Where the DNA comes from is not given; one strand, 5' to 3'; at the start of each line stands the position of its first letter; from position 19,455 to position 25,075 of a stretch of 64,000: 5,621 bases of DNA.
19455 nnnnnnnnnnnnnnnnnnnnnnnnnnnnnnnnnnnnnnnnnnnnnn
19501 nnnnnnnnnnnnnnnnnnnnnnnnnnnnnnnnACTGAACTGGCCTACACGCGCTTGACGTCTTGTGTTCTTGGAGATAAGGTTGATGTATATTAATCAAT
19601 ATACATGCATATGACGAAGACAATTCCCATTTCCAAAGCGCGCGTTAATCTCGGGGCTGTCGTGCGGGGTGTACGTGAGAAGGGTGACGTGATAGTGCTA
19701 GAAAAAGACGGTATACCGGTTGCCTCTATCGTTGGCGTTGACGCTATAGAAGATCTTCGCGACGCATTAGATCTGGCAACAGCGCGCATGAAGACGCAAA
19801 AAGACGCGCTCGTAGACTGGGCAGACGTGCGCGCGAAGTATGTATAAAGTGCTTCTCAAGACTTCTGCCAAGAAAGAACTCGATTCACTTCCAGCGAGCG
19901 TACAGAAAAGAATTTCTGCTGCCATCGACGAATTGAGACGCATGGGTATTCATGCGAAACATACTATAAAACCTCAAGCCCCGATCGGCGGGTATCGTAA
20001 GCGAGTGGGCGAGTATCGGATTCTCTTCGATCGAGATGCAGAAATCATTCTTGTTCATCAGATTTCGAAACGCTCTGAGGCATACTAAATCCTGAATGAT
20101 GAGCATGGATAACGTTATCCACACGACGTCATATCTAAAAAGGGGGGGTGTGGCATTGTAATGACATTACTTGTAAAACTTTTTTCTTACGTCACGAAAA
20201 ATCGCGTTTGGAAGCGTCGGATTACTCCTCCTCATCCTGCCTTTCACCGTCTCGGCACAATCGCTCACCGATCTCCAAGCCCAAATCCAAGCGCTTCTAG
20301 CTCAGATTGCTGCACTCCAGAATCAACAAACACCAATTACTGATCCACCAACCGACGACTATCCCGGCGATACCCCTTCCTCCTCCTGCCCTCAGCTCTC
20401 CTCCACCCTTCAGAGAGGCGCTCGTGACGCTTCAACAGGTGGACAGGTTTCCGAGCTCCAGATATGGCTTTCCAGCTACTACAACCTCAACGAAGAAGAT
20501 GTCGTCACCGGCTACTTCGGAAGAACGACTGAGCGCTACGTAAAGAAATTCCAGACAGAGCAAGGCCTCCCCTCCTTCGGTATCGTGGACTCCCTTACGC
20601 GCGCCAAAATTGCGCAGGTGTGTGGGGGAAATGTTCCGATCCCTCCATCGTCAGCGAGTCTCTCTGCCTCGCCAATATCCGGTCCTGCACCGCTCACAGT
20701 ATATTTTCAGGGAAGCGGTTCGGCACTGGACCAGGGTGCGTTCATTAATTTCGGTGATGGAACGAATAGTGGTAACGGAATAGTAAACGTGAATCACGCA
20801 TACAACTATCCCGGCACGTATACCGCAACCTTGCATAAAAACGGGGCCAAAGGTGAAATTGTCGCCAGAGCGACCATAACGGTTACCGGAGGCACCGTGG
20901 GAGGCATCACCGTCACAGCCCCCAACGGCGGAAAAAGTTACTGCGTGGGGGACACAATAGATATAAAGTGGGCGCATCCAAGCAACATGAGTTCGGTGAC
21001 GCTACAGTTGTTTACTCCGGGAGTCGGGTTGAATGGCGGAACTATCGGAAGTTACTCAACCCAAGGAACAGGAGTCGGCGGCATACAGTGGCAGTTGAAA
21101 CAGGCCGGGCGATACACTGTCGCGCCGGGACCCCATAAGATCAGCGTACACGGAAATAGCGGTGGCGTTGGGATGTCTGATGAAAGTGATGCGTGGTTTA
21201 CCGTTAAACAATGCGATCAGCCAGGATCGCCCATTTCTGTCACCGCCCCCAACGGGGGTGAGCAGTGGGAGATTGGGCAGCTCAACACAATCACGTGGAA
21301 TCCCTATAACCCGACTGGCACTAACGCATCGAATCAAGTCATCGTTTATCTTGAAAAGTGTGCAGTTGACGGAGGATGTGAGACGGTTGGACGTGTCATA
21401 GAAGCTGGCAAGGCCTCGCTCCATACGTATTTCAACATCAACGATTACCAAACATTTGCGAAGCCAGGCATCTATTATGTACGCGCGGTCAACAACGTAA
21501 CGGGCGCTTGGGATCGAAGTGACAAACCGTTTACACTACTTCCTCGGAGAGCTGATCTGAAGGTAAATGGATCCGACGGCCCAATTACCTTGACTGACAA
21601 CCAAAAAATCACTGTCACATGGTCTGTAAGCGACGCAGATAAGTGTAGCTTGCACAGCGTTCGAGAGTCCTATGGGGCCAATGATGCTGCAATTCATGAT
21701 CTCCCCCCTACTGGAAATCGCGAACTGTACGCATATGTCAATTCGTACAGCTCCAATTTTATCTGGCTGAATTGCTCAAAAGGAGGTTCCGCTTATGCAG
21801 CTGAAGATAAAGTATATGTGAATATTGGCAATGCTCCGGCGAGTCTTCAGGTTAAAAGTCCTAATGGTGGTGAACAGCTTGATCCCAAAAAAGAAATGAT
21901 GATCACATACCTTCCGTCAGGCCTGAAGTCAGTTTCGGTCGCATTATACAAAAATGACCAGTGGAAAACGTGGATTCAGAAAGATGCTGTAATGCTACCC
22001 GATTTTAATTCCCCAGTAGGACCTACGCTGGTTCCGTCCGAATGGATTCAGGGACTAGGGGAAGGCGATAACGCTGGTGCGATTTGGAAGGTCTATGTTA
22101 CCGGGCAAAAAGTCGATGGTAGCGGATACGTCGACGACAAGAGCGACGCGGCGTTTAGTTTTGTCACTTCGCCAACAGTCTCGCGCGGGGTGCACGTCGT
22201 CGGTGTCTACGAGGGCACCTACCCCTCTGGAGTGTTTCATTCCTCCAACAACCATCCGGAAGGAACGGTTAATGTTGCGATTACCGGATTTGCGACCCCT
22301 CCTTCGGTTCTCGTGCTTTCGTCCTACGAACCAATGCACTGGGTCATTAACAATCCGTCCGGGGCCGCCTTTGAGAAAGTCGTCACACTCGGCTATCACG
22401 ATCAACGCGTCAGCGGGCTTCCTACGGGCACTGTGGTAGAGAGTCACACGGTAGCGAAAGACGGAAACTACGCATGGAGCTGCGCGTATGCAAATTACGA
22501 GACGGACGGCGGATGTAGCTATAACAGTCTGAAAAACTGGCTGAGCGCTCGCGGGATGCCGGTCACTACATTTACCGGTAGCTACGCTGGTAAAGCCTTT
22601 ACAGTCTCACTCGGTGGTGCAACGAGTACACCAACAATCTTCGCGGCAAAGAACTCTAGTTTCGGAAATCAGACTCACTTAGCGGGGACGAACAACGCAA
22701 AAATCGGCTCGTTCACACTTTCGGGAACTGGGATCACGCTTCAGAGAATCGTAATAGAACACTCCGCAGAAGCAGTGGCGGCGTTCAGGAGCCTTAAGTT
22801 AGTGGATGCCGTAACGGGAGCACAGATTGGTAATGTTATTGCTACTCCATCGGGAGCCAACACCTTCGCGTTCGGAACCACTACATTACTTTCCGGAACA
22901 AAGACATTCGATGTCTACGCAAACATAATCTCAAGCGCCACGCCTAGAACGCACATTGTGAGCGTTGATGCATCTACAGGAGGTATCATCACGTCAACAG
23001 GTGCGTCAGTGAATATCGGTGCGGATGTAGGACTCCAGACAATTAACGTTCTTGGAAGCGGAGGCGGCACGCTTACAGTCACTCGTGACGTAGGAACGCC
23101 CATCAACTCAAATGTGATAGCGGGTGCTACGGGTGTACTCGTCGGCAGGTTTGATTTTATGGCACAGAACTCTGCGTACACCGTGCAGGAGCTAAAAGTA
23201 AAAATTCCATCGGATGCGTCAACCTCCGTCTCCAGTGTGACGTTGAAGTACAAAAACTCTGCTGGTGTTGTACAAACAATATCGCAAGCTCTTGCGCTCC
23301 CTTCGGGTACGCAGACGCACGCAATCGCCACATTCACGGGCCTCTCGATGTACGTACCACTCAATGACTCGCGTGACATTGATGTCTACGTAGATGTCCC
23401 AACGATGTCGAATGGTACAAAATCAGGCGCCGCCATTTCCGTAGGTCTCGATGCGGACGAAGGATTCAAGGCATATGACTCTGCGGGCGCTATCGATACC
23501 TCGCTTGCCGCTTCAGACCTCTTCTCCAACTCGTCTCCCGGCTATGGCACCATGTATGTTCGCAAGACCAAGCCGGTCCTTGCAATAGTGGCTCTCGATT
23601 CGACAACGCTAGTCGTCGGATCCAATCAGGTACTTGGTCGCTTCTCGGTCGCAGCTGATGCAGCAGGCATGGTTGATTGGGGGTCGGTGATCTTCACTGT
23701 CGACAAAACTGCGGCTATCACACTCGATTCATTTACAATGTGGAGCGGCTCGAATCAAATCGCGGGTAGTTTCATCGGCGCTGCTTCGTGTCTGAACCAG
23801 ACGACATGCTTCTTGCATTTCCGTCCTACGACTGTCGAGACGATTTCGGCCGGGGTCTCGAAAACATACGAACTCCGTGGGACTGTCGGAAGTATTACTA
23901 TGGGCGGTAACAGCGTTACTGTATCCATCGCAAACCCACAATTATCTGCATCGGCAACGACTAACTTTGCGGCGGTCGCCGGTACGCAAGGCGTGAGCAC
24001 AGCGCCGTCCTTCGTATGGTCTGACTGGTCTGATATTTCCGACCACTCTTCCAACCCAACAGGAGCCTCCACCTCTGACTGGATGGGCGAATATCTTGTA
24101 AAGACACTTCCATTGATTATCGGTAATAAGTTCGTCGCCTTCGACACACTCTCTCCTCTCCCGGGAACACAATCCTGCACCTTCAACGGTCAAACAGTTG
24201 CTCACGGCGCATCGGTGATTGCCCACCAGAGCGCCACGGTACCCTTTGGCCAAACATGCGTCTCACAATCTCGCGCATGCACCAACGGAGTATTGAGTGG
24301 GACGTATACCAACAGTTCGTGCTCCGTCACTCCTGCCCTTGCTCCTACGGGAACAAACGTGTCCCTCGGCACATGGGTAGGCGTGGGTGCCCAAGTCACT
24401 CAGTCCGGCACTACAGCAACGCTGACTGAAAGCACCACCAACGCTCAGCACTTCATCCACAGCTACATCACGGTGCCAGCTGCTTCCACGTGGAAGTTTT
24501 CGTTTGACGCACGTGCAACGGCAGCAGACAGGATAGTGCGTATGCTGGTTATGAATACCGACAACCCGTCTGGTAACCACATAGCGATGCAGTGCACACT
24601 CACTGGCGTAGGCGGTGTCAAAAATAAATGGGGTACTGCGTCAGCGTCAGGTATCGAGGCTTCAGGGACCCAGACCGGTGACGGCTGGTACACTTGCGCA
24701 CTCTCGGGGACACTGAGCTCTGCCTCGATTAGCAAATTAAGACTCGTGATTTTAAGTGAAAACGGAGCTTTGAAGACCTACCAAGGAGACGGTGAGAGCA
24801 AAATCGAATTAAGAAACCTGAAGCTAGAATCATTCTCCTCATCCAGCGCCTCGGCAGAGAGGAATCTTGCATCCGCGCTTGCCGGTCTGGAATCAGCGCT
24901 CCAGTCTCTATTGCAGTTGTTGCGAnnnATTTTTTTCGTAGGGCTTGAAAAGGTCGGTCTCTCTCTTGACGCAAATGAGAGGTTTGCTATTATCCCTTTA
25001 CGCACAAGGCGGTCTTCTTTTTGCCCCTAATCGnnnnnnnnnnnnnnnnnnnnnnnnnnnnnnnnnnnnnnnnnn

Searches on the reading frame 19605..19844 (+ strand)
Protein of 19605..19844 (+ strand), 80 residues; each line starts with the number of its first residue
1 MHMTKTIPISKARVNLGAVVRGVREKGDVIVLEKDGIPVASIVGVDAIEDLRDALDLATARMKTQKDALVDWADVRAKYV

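Call 6: search_protein_families(library=pfam, proteins=[window:19605-19844:+], max_evalue=0.01)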
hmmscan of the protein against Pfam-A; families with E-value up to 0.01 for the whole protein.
window:19605-19844:+ (80 aa): 1 family
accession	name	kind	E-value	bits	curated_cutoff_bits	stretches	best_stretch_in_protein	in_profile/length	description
PF02604.26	PhdYeFM_antitox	-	1.8e-07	31.3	29.8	1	5-67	2-62/74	Antitoxin Phd_YefM, type II toxin-antitoxin system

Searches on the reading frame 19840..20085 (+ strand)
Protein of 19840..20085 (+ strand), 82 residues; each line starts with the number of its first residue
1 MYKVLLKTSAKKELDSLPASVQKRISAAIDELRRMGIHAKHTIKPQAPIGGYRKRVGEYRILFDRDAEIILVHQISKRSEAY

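Call 6: search_protein_families(library=pfam, proteins=[window:19840-20085:+], max_evalue=0.01)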
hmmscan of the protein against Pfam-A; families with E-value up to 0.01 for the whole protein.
window:19840-20085:+ (82 aa): 3 families
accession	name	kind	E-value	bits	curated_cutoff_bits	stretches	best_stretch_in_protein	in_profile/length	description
PF05016.21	ParE_toxin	-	1.2e-05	26.2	23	1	4-82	1-89/89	ParE toxin of type II toxin-antitoxin system, parDE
PF05973.20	Gp49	-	0.00044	20.7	23.9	1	12-80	1-75/90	Phage derived protein Gp49-like (DUF891)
PF10440.15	WIYLD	-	0.0043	17.3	27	1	21-42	4-25/61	Ubiquitin-binding WIYLD domain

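Call 19: list_cluster_members(proteins=[window:20585-24925:+, window:19840-20085:+, window:19605-19844:+])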
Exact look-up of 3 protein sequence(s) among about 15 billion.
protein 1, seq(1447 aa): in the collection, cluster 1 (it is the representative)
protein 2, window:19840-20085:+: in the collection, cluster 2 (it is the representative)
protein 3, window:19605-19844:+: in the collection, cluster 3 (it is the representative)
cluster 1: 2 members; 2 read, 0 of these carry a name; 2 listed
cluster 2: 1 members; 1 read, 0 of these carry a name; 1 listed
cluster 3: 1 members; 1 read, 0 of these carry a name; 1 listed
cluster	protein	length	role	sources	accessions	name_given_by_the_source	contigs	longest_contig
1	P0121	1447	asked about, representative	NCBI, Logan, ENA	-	-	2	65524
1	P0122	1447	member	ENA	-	-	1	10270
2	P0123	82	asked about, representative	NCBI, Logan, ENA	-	-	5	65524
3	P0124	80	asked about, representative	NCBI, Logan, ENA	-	-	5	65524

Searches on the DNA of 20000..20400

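Call 42: search_rna_families(source=window, start=20000, end=20400, threshold=evalue, max_evalue=1)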
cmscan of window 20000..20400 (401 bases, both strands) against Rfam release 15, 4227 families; matches with E-value up to 1: 0.
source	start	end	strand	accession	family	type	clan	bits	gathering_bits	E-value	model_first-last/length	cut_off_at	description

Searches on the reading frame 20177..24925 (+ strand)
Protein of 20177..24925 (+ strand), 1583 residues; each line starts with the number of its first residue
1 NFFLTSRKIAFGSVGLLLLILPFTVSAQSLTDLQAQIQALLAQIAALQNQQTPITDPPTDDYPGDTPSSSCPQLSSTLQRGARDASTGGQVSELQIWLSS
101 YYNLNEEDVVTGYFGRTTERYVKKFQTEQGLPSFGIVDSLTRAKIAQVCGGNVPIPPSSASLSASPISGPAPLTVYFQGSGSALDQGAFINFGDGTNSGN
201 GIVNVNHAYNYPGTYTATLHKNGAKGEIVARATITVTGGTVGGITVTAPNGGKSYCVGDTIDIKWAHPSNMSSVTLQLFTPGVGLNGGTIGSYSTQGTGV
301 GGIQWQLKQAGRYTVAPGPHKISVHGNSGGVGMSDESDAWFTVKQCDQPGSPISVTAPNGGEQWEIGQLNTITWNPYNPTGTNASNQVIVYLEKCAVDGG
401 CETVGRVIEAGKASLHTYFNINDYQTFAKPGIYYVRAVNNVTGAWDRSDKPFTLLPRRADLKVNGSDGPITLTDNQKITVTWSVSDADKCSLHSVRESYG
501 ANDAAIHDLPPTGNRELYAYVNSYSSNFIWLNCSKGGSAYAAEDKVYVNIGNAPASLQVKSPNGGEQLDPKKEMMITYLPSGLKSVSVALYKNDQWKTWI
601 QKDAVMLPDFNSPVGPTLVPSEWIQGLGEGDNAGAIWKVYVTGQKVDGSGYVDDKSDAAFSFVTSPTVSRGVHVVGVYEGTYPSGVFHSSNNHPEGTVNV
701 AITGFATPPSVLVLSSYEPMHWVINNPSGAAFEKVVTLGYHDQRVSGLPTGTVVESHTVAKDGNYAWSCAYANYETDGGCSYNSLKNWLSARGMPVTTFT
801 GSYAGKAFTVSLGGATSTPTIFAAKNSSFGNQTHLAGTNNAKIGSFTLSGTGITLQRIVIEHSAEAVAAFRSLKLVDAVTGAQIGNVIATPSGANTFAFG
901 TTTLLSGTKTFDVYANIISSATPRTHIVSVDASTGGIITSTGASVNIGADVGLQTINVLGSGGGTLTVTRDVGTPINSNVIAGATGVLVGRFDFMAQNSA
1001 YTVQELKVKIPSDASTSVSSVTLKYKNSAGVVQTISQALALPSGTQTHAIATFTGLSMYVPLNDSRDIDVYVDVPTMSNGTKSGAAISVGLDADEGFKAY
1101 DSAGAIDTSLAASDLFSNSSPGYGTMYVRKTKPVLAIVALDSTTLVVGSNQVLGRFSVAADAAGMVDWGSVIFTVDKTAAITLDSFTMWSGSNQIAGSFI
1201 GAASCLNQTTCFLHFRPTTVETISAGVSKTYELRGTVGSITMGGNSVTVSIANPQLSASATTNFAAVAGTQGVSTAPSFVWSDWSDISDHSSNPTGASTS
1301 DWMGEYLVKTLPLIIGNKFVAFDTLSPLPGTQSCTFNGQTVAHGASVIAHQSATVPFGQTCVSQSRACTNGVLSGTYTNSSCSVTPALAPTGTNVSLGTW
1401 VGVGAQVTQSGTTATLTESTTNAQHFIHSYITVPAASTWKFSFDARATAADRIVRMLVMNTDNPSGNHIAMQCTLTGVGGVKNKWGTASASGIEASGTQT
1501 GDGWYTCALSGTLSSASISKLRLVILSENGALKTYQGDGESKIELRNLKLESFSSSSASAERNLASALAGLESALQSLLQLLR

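Call 6: search_protein_families(library=pfam, proteins=[window:20177-24925:+], max_evalue=0.01)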
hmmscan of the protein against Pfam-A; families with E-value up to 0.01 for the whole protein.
window:20177-24925:+ (1583 aa): 3 families
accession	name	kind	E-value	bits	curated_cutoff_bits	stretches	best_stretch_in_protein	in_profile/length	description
PF01471.23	PG_binding_1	-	8.3e-12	45.5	23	1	88-145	2-57/57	Putative peptidoglycan binding domain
PF18911.6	PKD_4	-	2.3e-07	31.2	27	1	173-237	18-84/85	PKD domain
PF00801.26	PKD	-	0.00013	22.3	23.5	1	160-236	2-80/80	PKD domain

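Call 14: find_encoding_contigs(protein=window:20585-24925:+, flank=3000, max_places=6)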
Protein seq(1447 aa) (1447 aa): 4 contigs read that carry it; 2 places shown.
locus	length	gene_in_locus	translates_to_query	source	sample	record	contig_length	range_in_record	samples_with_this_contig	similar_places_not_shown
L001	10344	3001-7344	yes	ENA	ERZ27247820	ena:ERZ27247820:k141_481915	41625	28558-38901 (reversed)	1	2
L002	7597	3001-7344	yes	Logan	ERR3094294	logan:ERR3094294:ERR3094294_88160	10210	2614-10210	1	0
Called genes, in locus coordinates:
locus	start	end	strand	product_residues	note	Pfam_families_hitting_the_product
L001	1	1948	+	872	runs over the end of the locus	PF01471:PG_binding_1 (faint)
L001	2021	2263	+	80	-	PF02604:PhdYeFM_antitox (weak)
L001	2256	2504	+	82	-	PF05016:ParE_toxin (weak)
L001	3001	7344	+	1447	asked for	PF18911:PKD_4 (weak)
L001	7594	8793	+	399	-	PF00009:GTP_EFTU, PF03144:GTP_EFTU_D2, PF03143:GTP_EFTU_D3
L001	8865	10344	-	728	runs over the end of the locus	-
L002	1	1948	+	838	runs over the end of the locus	PF01471:PG_binding_1 (faint)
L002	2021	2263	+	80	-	PF02604:PhdYeFM_antitox (weak)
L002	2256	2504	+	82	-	PF05016:ParE_toxin (weak)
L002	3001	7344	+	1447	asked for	PF18911:PKD_4 (weak)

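Call 17: find_related_loci(query=window:20177-24925:+, collection=genome_contigs, flank=4000)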
Query window:20177-24925:+ (1583 aa) in genome_contigs; peptide patterns used: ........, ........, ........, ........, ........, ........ (x = any residue, [..] = any of these).
57 stretches matched a pattern; 1 encode a relative of the query (tblastn E <= 1e-3); 1 distinct loci.
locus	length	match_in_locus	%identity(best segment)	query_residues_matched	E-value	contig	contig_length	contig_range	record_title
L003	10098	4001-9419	51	4-668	1e-85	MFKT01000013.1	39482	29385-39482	MAG: Candidatus Kaiserbacteria bacterium RIFCSPHIGHO2_01_FULL_53_29 rifcsphigho2_01_scaffold_2053, whole genome shotgun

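Call 18: find_related_loci(query=window:20177-24925:+, collection=metagenome_contigs, flank=4000)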
Query window:20177-24925:+ (1583 aa) in metagenome_contigs; peptide patterns used: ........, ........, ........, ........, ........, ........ (x = any residue, [..] = any of these).
49 stretches matched a pattern; 1 encode a relative of the query (tblastn E <= 1e-3); 1 distinct loci.
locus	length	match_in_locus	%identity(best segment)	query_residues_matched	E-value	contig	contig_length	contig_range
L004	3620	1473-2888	51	7-668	6e-88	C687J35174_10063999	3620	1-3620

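Call 20: find_encoding_contigs(protein=P0122, flank=3000, max_places=6)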
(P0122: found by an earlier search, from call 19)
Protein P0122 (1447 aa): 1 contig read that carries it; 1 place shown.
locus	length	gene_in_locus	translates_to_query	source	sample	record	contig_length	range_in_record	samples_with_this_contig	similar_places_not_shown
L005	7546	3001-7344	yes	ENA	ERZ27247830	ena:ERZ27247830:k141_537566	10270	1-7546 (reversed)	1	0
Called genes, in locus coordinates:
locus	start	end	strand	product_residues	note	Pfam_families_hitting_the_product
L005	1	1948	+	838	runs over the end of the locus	PF01471:PG_binding_1 (faint)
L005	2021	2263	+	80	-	PF02604:PhdYeFM_antitox (weak)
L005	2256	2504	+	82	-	PF05016:ParE_toxin (weak)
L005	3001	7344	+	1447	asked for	PF18911:PKD_4 (weak)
